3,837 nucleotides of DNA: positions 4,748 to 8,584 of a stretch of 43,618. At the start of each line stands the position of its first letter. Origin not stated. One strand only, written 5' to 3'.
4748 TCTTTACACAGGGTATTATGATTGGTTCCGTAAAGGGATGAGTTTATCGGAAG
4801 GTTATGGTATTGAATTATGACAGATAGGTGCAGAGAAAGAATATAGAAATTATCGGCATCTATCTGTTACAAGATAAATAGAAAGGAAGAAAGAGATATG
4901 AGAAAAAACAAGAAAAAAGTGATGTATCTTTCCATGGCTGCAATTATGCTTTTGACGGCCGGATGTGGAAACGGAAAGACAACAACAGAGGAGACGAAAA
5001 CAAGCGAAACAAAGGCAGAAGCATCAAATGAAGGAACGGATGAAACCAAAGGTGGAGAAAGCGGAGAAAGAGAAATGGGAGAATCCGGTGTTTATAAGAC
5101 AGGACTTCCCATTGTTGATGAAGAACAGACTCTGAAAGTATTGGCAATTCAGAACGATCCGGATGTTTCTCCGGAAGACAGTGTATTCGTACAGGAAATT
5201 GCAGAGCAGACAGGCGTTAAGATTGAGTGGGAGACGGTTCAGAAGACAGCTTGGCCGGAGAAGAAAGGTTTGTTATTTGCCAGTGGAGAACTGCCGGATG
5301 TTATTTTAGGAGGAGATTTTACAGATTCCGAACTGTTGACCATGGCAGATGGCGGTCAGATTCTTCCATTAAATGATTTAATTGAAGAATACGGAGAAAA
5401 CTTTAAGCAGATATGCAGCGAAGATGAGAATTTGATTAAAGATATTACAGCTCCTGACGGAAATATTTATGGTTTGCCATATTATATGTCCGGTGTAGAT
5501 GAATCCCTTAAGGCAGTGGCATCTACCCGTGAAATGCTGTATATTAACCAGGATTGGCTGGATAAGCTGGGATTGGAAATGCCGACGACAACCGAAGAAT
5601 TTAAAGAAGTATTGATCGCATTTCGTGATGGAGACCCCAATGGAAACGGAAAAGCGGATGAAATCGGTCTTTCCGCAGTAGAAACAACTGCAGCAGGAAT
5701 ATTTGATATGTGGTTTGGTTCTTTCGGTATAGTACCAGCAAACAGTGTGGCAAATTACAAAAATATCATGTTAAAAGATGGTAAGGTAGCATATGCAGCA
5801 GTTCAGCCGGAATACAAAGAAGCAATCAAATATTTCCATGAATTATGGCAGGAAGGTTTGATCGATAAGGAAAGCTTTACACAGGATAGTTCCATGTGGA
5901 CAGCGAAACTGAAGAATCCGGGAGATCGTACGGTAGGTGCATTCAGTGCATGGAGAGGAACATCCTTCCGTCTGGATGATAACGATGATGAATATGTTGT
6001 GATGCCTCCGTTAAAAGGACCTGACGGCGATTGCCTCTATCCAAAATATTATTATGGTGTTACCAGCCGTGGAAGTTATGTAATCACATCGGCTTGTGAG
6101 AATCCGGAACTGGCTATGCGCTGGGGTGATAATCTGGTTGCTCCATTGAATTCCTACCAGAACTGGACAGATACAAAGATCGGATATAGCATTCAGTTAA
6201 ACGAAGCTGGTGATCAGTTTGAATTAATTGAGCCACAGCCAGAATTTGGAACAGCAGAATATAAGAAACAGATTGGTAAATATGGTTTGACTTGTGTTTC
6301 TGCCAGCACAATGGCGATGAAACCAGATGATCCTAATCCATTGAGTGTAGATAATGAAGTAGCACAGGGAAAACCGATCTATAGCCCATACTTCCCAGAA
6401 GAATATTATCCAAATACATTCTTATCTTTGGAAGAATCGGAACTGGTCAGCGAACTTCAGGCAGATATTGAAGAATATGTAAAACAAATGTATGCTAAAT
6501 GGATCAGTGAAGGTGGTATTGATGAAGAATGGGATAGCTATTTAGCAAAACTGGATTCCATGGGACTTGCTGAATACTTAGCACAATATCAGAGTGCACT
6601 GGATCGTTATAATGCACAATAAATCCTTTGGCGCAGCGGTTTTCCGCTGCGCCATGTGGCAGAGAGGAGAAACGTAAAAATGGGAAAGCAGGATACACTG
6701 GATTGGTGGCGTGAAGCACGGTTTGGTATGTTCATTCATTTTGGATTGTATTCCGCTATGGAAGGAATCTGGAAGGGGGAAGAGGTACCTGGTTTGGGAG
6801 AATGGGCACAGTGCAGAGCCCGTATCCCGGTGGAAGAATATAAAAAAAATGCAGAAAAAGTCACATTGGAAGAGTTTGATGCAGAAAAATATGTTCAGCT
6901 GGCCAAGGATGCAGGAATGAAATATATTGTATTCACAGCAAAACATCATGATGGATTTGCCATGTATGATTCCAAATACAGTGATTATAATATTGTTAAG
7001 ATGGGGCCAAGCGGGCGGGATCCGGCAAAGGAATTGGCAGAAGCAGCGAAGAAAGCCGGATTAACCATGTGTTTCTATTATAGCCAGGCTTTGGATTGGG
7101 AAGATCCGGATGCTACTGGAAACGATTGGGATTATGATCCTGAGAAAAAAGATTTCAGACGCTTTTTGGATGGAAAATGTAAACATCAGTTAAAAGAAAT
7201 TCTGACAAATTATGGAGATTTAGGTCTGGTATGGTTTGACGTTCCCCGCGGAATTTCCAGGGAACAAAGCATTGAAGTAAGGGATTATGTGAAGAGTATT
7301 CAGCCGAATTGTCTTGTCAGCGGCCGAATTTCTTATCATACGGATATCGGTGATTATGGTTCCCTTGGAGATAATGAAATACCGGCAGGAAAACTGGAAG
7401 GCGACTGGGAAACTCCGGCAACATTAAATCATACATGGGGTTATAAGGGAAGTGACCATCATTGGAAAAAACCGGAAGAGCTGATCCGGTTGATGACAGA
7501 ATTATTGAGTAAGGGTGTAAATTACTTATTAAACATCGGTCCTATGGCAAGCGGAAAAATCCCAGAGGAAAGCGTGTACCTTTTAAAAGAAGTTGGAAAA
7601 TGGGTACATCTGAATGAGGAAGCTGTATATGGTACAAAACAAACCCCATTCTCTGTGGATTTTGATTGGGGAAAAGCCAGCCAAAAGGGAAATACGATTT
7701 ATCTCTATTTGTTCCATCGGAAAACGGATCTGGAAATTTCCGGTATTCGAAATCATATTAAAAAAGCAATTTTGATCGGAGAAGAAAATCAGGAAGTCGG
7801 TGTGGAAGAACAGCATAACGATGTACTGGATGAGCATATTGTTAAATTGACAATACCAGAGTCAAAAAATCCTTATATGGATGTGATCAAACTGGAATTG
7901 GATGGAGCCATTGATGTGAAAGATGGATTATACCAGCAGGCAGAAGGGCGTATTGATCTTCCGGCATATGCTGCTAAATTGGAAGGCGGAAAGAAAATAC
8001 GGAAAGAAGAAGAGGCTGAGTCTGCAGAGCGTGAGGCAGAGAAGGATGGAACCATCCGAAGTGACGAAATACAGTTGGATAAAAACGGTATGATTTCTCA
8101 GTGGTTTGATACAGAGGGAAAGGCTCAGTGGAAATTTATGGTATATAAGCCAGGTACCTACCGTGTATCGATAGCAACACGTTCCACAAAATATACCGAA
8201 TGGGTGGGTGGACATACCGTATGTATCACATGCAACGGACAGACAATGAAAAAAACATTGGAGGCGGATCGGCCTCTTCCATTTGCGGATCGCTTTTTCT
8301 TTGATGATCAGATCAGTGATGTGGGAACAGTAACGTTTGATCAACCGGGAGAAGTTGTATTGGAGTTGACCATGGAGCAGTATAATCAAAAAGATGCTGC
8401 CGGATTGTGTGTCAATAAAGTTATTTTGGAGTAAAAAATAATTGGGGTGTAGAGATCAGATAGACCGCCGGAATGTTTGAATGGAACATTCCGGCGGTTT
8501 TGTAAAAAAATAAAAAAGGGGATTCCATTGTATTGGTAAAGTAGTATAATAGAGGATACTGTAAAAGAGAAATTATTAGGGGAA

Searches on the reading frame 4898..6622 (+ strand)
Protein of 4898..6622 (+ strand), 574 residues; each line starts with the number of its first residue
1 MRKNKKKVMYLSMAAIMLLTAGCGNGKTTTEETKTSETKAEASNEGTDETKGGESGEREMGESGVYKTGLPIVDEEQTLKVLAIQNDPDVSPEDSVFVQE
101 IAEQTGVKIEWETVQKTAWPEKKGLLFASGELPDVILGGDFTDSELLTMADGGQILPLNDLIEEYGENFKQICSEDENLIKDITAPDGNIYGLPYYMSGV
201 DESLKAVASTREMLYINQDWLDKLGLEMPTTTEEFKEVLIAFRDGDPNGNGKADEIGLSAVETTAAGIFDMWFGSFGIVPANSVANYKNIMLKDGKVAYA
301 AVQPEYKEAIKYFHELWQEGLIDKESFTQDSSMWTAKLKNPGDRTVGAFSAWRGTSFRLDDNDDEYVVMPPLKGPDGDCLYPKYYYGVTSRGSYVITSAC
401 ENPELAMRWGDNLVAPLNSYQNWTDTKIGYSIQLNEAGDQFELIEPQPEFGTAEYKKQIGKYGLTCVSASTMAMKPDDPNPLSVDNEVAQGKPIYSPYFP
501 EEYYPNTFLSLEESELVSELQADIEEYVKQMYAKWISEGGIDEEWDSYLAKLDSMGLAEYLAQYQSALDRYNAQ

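Call 10: search_protein_families(library=pfam, proteins=[window:4898-6622:+], max_evalue=0.001)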
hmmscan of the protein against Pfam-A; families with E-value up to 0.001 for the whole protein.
window:4898-6622:+ (574 aa): 1 family
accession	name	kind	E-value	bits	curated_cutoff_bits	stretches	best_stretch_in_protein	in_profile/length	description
PF13416.11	SBP_bac_8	-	3.8e-09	37.2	27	1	98-418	3-248/279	Bacterial extracellular solute-binding protein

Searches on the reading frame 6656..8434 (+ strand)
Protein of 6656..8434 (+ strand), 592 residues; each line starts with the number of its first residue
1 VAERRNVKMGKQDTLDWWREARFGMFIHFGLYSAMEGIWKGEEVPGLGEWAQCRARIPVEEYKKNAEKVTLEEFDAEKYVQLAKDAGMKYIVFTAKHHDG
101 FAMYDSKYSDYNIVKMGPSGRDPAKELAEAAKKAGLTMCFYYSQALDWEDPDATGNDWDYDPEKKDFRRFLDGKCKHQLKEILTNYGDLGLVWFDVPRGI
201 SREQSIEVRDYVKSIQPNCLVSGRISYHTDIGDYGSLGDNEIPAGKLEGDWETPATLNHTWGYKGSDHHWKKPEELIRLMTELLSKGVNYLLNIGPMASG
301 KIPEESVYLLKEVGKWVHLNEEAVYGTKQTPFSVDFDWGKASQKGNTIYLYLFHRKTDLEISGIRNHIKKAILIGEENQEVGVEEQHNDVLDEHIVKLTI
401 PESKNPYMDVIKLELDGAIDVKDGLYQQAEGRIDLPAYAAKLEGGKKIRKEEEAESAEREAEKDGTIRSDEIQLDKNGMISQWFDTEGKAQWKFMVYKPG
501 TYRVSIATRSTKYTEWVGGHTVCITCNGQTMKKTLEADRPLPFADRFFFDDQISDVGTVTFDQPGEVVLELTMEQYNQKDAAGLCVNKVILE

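Call 10: search_protein_families(library=pfam, proteins=[window:6656-8434:+], max_evalue=0.001)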
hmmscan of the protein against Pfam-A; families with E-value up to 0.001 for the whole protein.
window:6656-8434:+ (592 aa): 1 family
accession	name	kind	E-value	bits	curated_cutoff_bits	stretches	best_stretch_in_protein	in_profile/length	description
PF01120.23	Alpha_L_fucos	-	2.9e-78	264.2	25.2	1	10-322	22-345/345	Alpha-L-fucosidase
